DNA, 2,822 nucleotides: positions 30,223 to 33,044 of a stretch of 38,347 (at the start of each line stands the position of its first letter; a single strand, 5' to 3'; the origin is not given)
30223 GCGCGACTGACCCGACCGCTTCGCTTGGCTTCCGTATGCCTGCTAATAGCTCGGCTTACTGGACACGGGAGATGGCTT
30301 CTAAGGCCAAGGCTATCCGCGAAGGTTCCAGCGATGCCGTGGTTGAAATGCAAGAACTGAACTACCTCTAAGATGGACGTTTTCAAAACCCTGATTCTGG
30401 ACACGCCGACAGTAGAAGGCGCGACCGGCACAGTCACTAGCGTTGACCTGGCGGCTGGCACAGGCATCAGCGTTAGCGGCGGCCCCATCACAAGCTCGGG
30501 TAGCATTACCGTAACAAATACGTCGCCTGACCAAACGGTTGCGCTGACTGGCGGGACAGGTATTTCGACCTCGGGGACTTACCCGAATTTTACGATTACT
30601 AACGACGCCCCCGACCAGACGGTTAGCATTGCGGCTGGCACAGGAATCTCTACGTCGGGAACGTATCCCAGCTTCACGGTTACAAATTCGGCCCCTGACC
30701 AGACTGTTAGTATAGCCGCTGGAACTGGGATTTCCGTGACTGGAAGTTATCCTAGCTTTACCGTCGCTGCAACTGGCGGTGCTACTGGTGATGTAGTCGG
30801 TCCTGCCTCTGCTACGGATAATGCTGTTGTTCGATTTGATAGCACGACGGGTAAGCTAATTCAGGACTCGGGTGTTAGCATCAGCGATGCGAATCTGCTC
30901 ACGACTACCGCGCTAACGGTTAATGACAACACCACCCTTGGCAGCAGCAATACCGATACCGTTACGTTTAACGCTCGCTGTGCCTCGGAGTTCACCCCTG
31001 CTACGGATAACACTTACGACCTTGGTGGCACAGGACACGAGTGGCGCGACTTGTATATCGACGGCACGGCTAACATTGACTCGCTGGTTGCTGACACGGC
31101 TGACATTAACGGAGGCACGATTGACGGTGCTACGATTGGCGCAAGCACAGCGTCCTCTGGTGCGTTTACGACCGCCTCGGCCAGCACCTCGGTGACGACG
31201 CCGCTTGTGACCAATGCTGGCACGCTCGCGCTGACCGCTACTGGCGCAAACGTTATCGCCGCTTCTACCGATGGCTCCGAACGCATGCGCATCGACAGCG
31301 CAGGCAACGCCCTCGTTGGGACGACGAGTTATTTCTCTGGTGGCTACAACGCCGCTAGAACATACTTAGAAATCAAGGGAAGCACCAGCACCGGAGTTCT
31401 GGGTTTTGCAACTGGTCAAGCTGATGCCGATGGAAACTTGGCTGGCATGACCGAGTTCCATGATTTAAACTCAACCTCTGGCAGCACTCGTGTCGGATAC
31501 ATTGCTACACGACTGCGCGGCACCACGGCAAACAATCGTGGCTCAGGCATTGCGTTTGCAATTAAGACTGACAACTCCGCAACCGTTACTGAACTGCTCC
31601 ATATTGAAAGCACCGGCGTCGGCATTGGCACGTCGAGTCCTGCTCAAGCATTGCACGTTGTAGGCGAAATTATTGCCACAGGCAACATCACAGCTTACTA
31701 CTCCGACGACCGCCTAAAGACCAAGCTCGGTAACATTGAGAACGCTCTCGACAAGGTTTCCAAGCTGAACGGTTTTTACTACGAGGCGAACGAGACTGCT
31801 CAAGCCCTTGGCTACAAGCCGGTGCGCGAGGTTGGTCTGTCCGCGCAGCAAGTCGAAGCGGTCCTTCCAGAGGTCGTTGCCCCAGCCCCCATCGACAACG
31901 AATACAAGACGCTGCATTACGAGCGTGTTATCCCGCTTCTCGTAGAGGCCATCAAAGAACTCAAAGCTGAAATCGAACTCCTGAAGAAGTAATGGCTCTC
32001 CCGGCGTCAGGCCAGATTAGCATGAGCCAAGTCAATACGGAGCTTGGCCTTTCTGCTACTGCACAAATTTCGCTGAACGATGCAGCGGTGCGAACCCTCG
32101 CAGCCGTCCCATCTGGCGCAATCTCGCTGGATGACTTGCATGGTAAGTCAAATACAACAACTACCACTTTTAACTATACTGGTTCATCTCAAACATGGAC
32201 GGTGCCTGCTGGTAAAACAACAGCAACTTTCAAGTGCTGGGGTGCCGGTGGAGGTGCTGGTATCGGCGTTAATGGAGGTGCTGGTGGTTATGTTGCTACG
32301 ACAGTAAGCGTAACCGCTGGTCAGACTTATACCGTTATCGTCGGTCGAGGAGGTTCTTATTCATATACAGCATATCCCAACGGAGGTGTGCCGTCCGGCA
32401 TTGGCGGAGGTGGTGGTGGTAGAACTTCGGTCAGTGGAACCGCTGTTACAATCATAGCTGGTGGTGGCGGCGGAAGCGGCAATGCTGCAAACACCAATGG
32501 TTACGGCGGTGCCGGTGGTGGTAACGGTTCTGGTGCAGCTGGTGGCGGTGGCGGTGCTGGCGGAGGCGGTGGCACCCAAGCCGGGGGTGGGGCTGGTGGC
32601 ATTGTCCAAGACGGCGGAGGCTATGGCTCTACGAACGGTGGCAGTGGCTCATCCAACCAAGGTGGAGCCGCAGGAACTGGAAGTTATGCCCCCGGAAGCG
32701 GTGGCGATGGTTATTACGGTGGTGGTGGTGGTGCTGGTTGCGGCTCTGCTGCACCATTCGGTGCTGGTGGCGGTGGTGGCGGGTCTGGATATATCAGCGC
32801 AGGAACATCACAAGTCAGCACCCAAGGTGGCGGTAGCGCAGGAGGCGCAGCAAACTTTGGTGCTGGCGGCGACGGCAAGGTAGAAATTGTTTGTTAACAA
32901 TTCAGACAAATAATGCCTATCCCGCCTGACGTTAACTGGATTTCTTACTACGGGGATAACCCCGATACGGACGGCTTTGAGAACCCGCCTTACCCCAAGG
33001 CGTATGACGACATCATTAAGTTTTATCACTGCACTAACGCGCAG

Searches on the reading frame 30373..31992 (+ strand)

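Call 41: search_protein_families(library=phrogs, proteins=[window:30373-31992:+], max_evalue=0.00001)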
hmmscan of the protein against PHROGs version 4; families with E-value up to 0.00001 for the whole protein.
window:30373-31992:+ (539 aa): 16 families
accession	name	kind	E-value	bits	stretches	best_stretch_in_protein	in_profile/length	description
phrog_8215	-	tail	2.9e-27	96.4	1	359-539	824-994/1000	baseplate wedge initiator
phrog_11011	-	tail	7.4e-27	94.6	1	41-538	891-1274/1291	long tail fiber protein distal subunit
phrog_5668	-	tail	9.4e-25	87.6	1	169-539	1211-1556/1567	tail fiber protein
phrog_1699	-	tail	1.1e-22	81.4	1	89-538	611-988/1000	long tail fiber protein distal subunit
phrog_5667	-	tail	1.5e-18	67.8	1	444-539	691-784/786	long tail fiber protein distal subunit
phrog_21722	-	tail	1.6e-18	67.6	1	427-539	464-566/576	long tail fiber protein distal subunit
phrog_19567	-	tail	4e-15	55.9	1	443-538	1285-1375/1379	tail fiber protein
phrog_14572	-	tail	1.7e-14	54.7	1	443-538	364-467/484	tail fiber protein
phrog_5481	-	tail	2.5e-12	47.1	1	233-538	732-1016/1043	tail fiber protein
phrog_19966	-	tail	2.9e-12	47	1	444-538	633-721/724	long tail fiber protein distal subunit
phrog_33119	-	tail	2.3e-11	44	1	420-537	525-630/643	long tail fiber protein distal subunit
phrog_28992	-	unknown function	4.6e-11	43.5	1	400-538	204-333/343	-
phrog_26019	-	unknown function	1.5e-07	30.4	1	264-503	1045-1283/1347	-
phrog_7841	-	unknown function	1.6e-06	28.4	1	444-539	395-486/489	-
phrog_18345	-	tail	5.4e-06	26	0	260-345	603-691/956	tail fiber protein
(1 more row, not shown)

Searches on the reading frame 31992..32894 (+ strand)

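Call 89: search_protein_families(library=pfam, proteins=[window:31992-32894:+], max_evalue=0.01)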
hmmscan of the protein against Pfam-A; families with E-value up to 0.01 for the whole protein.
window:31992-32894:+ (301 aa): 1 family
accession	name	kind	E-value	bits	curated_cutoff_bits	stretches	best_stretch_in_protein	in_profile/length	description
PF14344.12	DUF4397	-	0.00079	20.4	30.6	1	32-118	2-78/119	Domain of unknown function (DUF4397)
